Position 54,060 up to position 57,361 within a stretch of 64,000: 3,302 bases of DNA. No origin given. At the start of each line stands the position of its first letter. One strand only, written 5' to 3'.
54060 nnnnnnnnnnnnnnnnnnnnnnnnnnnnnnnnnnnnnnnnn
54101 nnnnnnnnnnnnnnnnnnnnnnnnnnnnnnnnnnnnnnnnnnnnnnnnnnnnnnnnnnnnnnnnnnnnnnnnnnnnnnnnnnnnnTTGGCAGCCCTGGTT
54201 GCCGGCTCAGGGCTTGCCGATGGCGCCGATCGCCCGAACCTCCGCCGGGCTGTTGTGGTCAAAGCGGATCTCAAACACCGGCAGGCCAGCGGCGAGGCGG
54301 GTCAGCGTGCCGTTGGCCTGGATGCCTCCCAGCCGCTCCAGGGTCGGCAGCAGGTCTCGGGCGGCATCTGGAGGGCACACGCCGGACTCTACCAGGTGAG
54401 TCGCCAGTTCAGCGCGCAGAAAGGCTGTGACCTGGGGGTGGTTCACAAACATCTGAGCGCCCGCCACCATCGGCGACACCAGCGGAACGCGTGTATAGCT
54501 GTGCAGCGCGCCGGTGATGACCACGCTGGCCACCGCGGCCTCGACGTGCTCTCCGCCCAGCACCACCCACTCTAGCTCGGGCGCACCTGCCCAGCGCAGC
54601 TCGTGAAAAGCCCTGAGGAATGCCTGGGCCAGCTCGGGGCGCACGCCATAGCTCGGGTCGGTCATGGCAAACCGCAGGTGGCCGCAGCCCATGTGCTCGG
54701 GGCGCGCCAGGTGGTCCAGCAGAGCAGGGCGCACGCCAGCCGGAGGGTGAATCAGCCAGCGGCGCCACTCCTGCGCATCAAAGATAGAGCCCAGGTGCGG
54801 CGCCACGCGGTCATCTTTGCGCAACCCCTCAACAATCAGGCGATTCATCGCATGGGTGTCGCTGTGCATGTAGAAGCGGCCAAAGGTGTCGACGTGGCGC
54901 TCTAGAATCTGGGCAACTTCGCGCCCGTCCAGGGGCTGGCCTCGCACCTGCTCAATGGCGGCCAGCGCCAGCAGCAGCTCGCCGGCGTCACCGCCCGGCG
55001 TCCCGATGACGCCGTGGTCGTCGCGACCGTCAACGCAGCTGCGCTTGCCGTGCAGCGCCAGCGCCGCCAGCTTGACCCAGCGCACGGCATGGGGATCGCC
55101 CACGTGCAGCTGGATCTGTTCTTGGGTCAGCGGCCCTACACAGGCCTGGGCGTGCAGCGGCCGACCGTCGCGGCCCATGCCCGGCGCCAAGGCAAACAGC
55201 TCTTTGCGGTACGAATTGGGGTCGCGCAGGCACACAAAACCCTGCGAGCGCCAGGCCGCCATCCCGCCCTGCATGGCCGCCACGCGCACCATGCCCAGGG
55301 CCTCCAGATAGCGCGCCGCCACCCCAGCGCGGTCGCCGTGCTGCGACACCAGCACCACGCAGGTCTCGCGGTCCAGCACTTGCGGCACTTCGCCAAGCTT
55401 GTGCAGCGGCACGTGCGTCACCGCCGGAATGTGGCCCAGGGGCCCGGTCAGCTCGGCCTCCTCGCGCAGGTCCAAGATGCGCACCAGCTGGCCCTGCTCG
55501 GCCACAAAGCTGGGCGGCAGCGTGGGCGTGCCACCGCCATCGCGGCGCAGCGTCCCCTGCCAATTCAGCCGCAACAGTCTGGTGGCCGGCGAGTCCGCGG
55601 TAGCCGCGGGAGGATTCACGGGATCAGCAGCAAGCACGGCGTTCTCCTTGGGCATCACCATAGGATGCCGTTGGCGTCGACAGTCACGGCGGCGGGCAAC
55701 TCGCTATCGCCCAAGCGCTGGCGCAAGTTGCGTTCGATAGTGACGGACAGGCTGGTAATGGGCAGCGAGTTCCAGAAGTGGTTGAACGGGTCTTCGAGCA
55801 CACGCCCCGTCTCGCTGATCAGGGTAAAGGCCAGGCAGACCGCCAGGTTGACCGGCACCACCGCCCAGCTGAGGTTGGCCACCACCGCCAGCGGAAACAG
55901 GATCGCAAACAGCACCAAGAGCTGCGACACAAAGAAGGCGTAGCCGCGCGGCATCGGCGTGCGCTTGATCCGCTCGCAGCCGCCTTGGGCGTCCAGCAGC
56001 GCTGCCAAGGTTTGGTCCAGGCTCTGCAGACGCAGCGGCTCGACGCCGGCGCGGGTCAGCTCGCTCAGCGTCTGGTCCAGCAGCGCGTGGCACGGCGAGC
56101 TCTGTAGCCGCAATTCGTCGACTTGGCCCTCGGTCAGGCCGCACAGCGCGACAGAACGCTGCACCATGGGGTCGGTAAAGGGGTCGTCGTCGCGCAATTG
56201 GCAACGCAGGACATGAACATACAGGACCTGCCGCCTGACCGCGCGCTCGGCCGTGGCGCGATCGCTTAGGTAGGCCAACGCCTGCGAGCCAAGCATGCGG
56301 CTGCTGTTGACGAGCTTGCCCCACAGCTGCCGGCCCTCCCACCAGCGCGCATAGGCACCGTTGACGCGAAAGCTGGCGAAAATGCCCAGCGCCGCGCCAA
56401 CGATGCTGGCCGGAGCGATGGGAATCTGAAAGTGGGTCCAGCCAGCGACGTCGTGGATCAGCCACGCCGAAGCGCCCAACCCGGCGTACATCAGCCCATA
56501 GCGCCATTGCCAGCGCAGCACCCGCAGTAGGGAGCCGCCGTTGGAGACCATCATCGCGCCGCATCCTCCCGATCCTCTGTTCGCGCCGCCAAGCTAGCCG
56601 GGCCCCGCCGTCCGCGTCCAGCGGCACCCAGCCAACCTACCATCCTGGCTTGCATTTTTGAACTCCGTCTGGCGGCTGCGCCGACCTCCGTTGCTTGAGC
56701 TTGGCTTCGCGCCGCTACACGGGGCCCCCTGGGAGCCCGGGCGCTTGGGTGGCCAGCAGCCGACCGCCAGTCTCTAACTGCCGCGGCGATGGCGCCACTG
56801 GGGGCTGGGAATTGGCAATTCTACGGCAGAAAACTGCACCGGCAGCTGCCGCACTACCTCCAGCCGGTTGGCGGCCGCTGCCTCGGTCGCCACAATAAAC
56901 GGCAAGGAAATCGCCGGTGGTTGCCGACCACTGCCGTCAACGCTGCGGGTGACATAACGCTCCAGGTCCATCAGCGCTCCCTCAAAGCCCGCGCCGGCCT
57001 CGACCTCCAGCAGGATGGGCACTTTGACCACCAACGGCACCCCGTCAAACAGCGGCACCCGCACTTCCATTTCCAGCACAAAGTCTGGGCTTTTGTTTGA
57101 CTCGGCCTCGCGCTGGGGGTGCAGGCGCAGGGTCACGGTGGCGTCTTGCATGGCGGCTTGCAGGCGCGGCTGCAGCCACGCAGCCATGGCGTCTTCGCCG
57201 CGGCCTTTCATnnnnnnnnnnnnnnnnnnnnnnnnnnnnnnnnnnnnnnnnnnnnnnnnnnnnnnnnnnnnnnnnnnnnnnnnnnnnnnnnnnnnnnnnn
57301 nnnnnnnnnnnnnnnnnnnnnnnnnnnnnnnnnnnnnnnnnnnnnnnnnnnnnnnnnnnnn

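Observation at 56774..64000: Divergent locus: 1405 aa P-loop NTPase with a 1200 aa helical tail, a coupled 145 aa protein, and an opposing kinase-AAA-repeat STAND-like gene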

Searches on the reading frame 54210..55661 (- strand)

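Call 94: search_protein_families(library=pfam, proteins=[window:54210-55661:-], max_evalue=0.001)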
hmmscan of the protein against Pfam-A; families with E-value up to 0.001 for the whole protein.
window:54210-55661:- (484 aa): 1 family
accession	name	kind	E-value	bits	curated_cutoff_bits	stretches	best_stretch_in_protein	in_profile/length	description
PF00581.25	Rhodanese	-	1.6e-09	38.5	22.2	1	57-139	12-101/102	Rhodanese-like domain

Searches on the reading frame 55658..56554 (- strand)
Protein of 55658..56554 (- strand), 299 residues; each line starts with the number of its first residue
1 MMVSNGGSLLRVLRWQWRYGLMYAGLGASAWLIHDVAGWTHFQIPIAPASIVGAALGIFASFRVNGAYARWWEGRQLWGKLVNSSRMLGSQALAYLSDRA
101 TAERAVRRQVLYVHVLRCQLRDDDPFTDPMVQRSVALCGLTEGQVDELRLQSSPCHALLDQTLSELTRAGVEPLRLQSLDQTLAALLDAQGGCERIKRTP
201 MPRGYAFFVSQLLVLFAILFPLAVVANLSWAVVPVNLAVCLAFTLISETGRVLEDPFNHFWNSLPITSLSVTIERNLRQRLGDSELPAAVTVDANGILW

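Call 94: search_protein_families(library=pfam, proteins=[window:55658-56554:-], max_evalue=0.001)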
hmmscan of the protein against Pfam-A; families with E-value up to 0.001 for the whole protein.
window:55658-56554:- (299 aa): 1 family
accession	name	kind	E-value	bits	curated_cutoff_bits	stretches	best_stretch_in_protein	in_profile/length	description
PF25539.1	Bestrophin_2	-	6.6e-54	183.8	27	1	21-278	29-287/288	Bacterial/Fungal Bestrophin protein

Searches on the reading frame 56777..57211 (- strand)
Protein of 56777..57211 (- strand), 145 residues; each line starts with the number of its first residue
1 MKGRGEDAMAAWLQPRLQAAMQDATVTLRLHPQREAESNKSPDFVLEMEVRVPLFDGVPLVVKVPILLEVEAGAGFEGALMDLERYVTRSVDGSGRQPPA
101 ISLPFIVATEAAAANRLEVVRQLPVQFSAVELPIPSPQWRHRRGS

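Call 8: search_protein_families(library=pfam, proteins=[window:56777-57211:-], max_evalue=1)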
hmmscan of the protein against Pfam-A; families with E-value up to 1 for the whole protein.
window:56777-57211:- (145 aa): 1 family
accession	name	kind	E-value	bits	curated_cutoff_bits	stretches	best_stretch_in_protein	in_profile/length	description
PF21458.3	SelB-wing_1_3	-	0.1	12.8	27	1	11-38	5-30/48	Selenocysteine-specific elongation factor, winged helix 1/3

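Call 9: search_protein_families(library=padloc, proteins=[window:56777-57211:-], max_evalue=1)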
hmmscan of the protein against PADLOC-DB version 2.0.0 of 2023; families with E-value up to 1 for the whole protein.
window:56777-57211:- (145 aa): 0 families

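Call 10: search_protein_families(library=ncbifam, proteins=[window:56777-57211:-], max_evalue=1)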
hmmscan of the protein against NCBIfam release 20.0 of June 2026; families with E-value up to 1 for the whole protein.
window:56777-57211:- (145 aa): 1 family
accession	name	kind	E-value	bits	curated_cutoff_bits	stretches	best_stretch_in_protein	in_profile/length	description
NF008219.0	PRK10987.1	equivalog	0.27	10.5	238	1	2-54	211-263/285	beta-lactamase regulator AmpE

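Call 24: find_homologous_proteins(query=window:56777-57211:-, max_evalue=0.01)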
Query window:56777-57211:- (145 aa): 34 proteins with E <= 0.01 among 91 candidates.
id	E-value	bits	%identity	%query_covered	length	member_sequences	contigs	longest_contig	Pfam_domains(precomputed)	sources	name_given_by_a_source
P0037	7.0e-87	307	99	100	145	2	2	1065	-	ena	-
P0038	8.3e-71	255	85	98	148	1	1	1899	-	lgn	-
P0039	4.9e-68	246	80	100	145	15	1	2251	-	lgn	-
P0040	3.2e-67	243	86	93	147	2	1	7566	-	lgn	-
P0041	2.0e-64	234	81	93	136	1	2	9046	-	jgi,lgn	-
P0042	4.0e-64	233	83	93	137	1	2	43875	-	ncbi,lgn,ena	-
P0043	1.1e-63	231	81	92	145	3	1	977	-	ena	-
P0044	7.6e-62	226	79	88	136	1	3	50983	-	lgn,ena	-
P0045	4.8e-61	223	80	91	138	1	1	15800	-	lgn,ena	-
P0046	6.6e-60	219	79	93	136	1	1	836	-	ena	-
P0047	3.8e-59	217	74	94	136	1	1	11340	-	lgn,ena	-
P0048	3.6e-54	201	73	93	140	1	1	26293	-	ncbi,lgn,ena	-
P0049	8.9e-52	193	68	93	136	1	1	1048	-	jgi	jgi:hypothetical protein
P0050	1.0e-51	193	68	93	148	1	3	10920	-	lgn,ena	-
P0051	4.9e-49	184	67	93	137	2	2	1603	-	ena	-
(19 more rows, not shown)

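Call 36: predict_structure(alignment_id=A2)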
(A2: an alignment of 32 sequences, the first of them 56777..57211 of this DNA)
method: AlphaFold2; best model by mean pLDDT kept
length: 145 residues; sequences in the alignment: 32
mean_pLDDT: 83.3   pTM: 0.72
mean pLDDT of the five models: 83.3, 82.5, 78.2, 74.7, 59.1
residues with pLDDT >= 90: 62; 70-90: 57; 50-70: 25; < 50: 1
segments of 3 or more residues with pLDDT < 50: none
pLDDT, mean of each block of 10 residues (from residue 1): 84 95 95 62 88 93 91 82 81 65 92 90 89 74 50
secondary structure, 60 per line:
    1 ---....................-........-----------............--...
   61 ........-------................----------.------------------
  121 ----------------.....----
elements in order: H4-23 E25-32 E44-55 E58-68 H76-91 H137-141

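Call 42: fold_search(model_id=the predicted structure, library=pdb)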
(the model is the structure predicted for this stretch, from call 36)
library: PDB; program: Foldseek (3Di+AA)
matches with E <= 10: 260; with E <= 0.001: 0
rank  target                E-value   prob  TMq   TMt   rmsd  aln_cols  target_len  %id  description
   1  28lu_y                4.2e-01  0.28  0.21  0.21  15.4        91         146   12  Structure of the Chlamydomonas reinhardtii chlororibosome with factor pY (released 2026-04-01)
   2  9k9p_A                6.7e-01  0.18  0.21  0.32  11.4        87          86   13  crystal structure of Arabidopsis DCL4 dsRBD2 in complex with DRB4 CTD (released 2026-02-18)
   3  5iv9_B                8.0e-01  0.25  0.23  0.22   6.9        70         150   14  The LPS Transporter LptDE from Klebsiella pneumoniae, full-length (released 2016-05-18)
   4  4n4r_B                8.0e-01  0.23  0.22  0.21   7.1        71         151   17  Structure basis of lipopolysaccharide biogenesis (released 2014-06-25)
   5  2r76_A                1.0e+00  0.14  0.21  0.23   8.7        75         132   11  Crystal structure of the rare lipoprotein B (SO_1173) from Shewanella oneidensis, Northeast Structural Genomics Consor (released 2007-09-25)
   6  7ksf                  1.1e+00  0.21  0.21  0.05   8.3        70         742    8  Crystal structure of Prototype Foamy Virus Protease-Reverse Transcriptase (native) (released 2021-08-11)
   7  5iv8_D                1.1e+00  0.18  0.22  0.22   6.9        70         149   13  The LPS Transporter LptDE from Klebsiella pneumoniae, core complex (released 2016-05-18)
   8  9rpt_B                1.2e+00  0.28  0.24  0.23   7.1        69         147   14  Cryo-EM structure of the open state of Shigella flexneri LptDE bound by the RBP of Oekolampad phage (released 2025-12-10)
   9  4nhr                  1.2e+00  0.09  0.20  0.21  11.4        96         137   17  Crystal structure of the outer membrane lipopolysaccharide transport protein LptE (RlpB) (released 2014-07-16)
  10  4q35_B                1.4e+00  0.23  0.24  0.23   7.0        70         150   13  Structure of a membrane protein (released 2014-06-25)
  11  5iv8_B                1.4e+00  0.16  0.23  0.22   6.9        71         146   15  The LPS Transporter LptDE from Klebsiella pneumoniae, core complex (released 2016-05-18)
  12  4l8n                  1.4e+00  0.16  0.25  0.10  13.7       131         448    7  Crystal structure of a PDZ domain protein (BDI_1242) from Parabacteroides distasonis ATCC 8503 at 2.50 A resolution (released 2013-06-26)
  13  5ixm_B                1.4e+00  0.08  0.19  0.20   7.0        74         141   19  The LPS Transporter LptDE from Yersinia pestis, core complex (released 2016-05-18)
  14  7vg2_A                1.5e+00  0.18  0.21  0.05  10.3        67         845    9  Cryo-EM structure of Arabidopsis DCL3 in complex with a 40-bp RNA (released 2021-10-27)
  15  5mmj_y                1.5e+00  0.13  0.23  0.28  16.7       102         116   12  Structure of the small subunit of the chloroplast ribosome (released 2017-01-11)
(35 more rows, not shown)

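Call 82: search_solved_structures(query=A6, max_evalue=10, show_alignments=3)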
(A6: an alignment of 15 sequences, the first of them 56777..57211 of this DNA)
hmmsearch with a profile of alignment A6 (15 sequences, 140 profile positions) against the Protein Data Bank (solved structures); distinct sequences matched with E-value up to 10: 0.

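Call 97: fold_search(model_id=the predicted structure, library=viral)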
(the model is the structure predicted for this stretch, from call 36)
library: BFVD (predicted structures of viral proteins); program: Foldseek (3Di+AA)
matches with E <= 10: 618; with E <= 0.001: 0
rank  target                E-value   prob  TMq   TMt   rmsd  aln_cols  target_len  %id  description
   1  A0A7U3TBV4            4.4e-02  0.25  0.22  0.18  22.9       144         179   14  (no name in the UniProt tables at hand)
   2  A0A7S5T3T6            5.2e-02  0.16  0.19  0.12  22.9       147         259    8  (no name in the UniProt tables at hand)
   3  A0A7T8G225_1          8.9e-02  0.20  0.20  0.04  17.4       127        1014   13  Polyprotein [Soybean thrips iflavirus 5]
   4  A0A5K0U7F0            1.0e-01  0.28  0.26  0.08  39.1       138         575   13  Uncharacterized protein [Yasminevirus sp. GU-2018]
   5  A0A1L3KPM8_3          1.0e-01  0.18  0.19  0.04  18.1       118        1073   14  RNA-directed RNA polymerase L [Hubei myriapoda virus 5]
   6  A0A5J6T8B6            1.1e-01  0.35  0.21  0.34   9.5        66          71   11  Uncharacterized protein [Proteus phage Myduc]
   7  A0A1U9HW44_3          1.1e-01  0.18  0.24  0.04  25.5       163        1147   15  (no name in the UniProt tables at hand)
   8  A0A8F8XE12            1.4e-01  0.04  0.12  0.12  27.5       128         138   16  Movement protein (Fragment) [Barley virus G]
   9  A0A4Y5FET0            1.5e-01  0.33  0.23  0.21  16.9        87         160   14  Uncharacterized protein [Lactobacillus phage 3-521]
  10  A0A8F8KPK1            1.6e-01  0.30  0.20  0.23  18.4       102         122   10  Uncharacterized protein [Clandestinovirus]
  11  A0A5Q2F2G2            1.6e-01  0.20  0.24  0.06  26.9       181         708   14  Capsid and scaffold protein [Lactococcus phage P596]
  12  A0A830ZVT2            1.7e-01  0.28  0.28  0.21  28.5       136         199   14  Tail fiber protein [Enterococcus phage Entfac.YE1]
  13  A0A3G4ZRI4            1.7e-01  0.11  0.21  0.15  21.3       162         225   13  Ribonuclease III (Fragment) [Dasosvirus sp.]
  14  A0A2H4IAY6            1.8e-01  0.30  0.21  0.15   8.9        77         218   17  Uncharacterized protein [Erwinia phage vB_EamM_Y3]
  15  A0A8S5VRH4            1.8e-01  0.12  0.19  0.21  16.7       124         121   11  (no name in the UniProt tables at hand)
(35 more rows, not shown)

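Call 114: find_homologous_proteins(query=A6, max_evalue=0.001)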
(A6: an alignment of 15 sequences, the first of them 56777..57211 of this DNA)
Query A6 (15 sequences) (145 aa, profile of the alignment): 121 proteins with E <= 0.001 among 5289 candidates; the best 120 are listed.
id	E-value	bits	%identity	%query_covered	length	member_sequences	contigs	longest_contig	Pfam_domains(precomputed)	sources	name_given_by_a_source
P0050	5.4e-62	226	68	93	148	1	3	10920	-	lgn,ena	-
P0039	2.4e-61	224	80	100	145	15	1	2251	-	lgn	-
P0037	3.5e-61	223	99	100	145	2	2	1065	-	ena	-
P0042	6.2e-61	222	83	93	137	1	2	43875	-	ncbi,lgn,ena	-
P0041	7.6e-61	222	81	93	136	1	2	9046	-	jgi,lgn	-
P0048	3.0e-60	220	73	93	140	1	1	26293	-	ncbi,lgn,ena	-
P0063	3.6e-60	220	63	97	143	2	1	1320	-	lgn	-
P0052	3.8e-60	220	67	93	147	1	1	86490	-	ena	-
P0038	8.9e-60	218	85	98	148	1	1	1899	-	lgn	-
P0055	2.3e-59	217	66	93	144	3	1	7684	-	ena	-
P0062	4.3e-59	216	65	93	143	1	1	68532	-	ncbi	ncbi:MAG: hypothetical protein U0359_32710 [Byssovorax sp.]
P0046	4.4e-59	216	79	93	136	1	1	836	-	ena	-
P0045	5.7e-59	216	80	91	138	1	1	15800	-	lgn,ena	-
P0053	7.6e-59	215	66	94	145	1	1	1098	-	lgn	-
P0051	1.4e-58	215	67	93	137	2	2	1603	-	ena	-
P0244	4.1e-45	171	54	94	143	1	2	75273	-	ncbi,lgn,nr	ncbi:MAG: hypothetical protein HUU21_00580 [Polyangiaceae bacterium]|nr:hypothetical protein [Polyan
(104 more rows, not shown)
